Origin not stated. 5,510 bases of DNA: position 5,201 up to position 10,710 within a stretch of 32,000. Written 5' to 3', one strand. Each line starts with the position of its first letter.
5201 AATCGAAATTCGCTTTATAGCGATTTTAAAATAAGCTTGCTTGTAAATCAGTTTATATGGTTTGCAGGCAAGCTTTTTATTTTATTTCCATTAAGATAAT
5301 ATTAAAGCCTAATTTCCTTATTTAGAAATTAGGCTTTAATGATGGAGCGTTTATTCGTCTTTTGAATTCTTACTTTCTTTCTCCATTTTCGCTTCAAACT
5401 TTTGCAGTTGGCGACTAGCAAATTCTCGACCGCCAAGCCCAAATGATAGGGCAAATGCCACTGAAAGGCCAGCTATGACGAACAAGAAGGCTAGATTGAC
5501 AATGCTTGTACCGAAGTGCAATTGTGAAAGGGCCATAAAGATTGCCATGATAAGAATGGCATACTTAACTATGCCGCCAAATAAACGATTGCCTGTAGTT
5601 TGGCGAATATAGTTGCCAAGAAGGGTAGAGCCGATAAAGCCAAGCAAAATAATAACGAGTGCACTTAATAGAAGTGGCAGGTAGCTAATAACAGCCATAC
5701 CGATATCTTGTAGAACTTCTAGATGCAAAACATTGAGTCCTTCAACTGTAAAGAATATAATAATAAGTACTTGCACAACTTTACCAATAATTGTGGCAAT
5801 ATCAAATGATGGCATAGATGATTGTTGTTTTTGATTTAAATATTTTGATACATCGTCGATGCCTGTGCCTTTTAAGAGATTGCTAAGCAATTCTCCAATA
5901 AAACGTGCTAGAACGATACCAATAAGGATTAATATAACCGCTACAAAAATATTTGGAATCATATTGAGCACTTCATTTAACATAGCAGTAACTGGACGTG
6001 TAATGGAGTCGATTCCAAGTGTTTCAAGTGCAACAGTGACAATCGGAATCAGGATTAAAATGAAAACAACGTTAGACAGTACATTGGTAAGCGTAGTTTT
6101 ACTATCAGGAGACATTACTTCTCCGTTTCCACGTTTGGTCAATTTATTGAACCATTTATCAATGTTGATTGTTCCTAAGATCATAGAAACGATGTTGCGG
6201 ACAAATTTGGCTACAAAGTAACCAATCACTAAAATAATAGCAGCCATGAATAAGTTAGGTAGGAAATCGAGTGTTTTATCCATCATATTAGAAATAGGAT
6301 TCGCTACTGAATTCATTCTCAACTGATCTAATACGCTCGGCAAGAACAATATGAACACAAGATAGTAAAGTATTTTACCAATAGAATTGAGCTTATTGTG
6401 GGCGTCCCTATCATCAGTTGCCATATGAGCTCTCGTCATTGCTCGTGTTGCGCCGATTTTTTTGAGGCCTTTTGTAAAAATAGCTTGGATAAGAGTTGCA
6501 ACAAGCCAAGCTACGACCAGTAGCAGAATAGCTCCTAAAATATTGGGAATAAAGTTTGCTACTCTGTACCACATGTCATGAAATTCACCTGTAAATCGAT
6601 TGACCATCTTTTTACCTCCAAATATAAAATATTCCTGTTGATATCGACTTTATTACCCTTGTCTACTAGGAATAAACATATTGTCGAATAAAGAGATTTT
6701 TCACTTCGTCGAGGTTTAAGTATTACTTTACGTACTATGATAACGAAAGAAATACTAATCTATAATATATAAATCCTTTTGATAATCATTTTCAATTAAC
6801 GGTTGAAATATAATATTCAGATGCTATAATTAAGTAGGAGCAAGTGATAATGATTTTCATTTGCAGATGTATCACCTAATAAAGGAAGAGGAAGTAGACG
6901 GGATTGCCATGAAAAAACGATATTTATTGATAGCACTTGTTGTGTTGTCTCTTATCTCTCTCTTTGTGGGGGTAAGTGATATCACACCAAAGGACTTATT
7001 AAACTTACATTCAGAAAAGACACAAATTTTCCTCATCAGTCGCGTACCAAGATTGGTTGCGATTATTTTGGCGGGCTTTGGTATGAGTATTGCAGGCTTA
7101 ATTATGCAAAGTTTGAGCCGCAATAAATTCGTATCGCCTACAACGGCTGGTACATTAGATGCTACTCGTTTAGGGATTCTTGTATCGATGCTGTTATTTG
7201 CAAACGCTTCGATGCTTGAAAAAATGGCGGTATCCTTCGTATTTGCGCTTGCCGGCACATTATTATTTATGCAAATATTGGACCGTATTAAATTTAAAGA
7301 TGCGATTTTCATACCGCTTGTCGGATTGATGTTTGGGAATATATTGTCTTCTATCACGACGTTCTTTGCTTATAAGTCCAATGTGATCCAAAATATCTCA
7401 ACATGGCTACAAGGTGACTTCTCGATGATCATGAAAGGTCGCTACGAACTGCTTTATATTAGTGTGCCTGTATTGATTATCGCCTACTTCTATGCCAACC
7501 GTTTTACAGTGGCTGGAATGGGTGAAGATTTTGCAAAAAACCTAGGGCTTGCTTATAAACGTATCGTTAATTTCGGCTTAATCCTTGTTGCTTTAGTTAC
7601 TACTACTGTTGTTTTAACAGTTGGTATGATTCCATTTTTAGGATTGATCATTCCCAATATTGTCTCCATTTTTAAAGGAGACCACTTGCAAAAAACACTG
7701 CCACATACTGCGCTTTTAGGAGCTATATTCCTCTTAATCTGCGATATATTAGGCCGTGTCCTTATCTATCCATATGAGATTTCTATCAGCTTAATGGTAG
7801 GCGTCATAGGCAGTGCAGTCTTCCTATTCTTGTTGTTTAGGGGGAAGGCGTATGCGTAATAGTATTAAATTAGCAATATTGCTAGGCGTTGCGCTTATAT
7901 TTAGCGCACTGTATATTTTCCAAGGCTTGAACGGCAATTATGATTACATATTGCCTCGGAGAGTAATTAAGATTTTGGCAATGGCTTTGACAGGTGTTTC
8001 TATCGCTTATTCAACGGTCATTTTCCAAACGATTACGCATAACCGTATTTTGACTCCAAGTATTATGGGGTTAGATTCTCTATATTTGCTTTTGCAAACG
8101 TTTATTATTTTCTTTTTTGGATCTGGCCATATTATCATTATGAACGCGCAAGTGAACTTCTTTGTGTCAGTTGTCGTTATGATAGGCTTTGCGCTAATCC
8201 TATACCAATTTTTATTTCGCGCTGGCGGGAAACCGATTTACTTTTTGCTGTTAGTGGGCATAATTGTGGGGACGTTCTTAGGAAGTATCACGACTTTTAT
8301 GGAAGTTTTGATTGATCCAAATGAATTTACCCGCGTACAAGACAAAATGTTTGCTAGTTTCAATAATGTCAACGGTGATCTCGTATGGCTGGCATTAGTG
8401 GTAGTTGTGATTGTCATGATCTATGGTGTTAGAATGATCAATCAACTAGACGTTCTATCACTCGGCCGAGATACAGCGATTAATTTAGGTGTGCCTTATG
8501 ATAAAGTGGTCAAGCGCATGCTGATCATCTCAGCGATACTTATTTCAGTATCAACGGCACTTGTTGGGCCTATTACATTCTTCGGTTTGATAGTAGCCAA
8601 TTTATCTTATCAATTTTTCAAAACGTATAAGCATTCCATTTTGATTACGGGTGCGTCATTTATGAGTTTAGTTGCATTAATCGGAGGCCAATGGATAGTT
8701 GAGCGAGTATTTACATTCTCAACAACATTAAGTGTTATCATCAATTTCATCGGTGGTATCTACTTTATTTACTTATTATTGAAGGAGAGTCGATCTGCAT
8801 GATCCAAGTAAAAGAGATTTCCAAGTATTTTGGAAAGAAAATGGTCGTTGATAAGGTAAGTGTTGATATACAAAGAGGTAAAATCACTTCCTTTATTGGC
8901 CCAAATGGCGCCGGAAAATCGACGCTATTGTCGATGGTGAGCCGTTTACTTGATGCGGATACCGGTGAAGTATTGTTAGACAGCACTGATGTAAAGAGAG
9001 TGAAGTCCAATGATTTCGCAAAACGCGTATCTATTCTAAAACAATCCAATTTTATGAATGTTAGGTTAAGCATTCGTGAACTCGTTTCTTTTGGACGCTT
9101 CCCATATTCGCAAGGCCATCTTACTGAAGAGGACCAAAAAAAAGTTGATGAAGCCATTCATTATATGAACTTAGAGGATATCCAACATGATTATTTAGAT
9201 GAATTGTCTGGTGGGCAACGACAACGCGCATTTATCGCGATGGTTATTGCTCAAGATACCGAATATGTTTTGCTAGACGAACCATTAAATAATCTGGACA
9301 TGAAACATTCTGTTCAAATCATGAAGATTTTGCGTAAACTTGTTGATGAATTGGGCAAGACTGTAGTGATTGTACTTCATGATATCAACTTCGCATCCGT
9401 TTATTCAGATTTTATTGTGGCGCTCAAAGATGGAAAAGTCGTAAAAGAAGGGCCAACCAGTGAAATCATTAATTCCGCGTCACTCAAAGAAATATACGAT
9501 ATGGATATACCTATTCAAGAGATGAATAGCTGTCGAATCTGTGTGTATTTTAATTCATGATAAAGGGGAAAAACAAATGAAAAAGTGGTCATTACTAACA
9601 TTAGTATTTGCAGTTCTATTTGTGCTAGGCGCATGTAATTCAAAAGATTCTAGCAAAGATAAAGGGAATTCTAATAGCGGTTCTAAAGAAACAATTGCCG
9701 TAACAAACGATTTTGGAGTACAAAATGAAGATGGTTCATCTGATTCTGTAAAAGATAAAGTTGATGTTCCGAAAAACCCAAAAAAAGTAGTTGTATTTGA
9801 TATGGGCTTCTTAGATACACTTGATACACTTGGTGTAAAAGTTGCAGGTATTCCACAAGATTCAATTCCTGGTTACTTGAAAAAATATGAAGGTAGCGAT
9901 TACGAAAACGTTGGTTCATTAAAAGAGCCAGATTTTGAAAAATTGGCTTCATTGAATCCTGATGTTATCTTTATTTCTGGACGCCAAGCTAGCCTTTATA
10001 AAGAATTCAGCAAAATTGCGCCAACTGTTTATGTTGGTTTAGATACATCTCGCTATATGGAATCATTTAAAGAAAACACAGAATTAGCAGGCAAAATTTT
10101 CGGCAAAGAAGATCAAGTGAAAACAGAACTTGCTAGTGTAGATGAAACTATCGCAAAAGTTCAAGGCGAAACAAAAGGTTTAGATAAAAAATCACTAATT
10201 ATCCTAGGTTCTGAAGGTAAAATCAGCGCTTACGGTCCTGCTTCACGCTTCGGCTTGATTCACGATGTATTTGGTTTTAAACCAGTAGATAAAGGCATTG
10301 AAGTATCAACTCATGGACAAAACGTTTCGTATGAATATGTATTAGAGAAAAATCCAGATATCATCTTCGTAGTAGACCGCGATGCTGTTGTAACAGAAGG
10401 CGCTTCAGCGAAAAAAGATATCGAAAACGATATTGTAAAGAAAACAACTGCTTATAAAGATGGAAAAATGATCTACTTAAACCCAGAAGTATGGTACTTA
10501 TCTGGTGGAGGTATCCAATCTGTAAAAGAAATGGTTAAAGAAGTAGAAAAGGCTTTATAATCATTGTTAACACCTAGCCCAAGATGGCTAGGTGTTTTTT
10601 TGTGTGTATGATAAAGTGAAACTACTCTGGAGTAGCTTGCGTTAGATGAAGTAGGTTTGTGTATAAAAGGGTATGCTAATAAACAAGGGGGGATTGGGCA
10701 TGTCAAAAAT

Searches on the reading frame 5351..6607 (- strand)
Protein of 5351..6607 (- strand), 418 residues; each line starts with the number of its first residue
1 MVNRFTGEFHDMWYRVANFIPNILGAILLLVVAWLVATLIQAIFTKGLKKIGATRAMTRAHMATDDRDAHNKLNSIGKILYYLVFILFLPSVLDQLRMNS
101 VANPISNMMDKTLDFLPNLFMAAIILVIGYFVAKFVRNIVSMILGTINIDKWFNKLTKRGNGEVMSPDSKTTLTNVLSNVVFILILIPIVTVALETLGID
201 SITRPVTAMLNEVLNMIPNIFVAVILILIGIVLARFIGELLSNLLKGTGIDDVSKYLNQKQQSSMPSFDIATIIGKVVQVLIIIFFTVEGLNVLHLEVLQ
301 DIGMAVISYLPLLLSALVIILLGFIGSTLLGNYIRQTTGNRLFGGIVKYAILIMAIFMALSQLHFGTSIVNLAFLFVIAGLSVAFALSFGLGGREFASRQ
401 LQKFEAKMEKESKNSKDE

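Call 69: search_protein_families(library=pfam, proteins=[window:5351-6607:-], max_evalue=0.00001)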
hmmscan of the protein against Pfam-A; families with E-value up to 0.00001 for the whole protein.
window:5351-6607:- (418 aa): 1 family
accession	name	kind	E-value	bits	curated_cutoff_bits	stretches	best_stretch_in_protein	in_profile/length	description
PF05552.17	MS_channel_1st_1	-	2.6e-47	158.9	22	3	103-151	1-49/50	Mechanosensitive ion channel, conserved TM helix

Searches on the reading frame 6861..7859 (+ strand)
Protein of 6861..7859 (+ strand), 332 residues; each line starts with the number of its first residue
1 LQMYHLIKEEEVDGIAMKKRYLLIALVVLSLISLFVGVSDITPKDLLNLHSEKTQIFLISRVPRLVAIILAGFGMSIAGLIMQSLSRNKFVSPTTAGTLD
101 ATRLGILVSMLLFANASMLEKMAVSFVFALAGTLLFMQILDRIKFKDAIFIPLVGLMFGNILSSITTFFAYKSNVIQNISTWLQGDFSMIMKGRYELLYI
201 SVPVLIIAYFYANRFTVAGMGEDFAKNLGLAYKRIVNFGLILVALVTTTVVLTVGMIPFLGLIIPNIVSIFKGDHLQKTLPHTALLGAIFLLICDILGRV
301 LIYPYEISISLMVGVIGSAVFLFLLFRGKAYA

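Call 69: search_protein_families(library=pfam, proteins=[window:6861-7859:+], max_evalue=0.00001)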
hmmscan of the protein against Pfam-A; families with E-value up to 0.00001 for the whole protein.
window:6861-7859:+ (332 aa): 1 family
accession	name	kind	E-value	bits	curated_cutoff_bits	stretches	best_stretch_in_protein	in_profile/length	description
PF01032.23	FecCD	-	2.1e-66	224.6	26.5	1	26-327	2-311/311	FecCD transport family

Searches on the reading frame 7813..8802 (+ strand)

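Call 69: search_protein_families(library=pfam, proteins=[window:7813-8802:+], max_evalue=0.00001)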
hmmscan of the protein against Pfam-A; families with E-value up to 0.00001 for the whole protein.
window:7813-8802:+ (329 aa): 1 family
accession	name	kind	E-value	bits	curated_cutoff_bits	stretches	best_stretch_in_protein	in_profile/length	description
PF01032.23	FecCD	-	3.7e-53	181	26.5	1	41-324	33-311/311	FecCD transport family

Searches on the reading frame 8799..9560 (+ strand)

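Call 69: search_protein_families(library=pfam, proteins=[window:8799-9560:+], max_evalue=0.00001)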
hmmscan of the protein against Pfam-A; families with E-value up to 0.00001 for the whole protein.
window:8799-9560:+ (253 aa): 4 families
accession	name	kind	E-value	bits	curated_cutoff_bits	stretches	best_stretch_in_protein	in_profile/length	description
PF00005.33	ABC_tran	-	2.1e-32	113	25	1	18-164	2-137/137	ABC transporter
PF13304.12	AAA_21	-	1.8e-08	35.2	27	0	29-73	1-43/304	AAA domain, putative AbiEii toxin, Type IV TA system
PF13175.12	AAA_15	-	1.8e-06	28.3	32.1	1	19-124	16-107/374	AAA ATPase domain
PF02463.25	SMC_N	-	1.8e-06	28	40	1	19-194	17-198/220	RecF/RecN/SMC N terminal domain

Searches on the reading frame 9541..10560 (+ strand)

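Call 69: search_protein_families(library=pfam, proteins=[window:9541-10560:+], max_evalue=0.00001)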
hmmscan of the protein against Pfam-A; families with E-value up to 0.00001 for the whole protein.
window:9541-10560:+ (339 aa): 1 family
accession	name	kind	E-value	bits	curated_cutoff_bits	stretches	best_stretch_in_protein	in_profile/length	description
PF01497.23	Peripla_BP_2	-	7.9e-29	101.2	27.5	1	84-315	2-233/235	Periplasmic binding protein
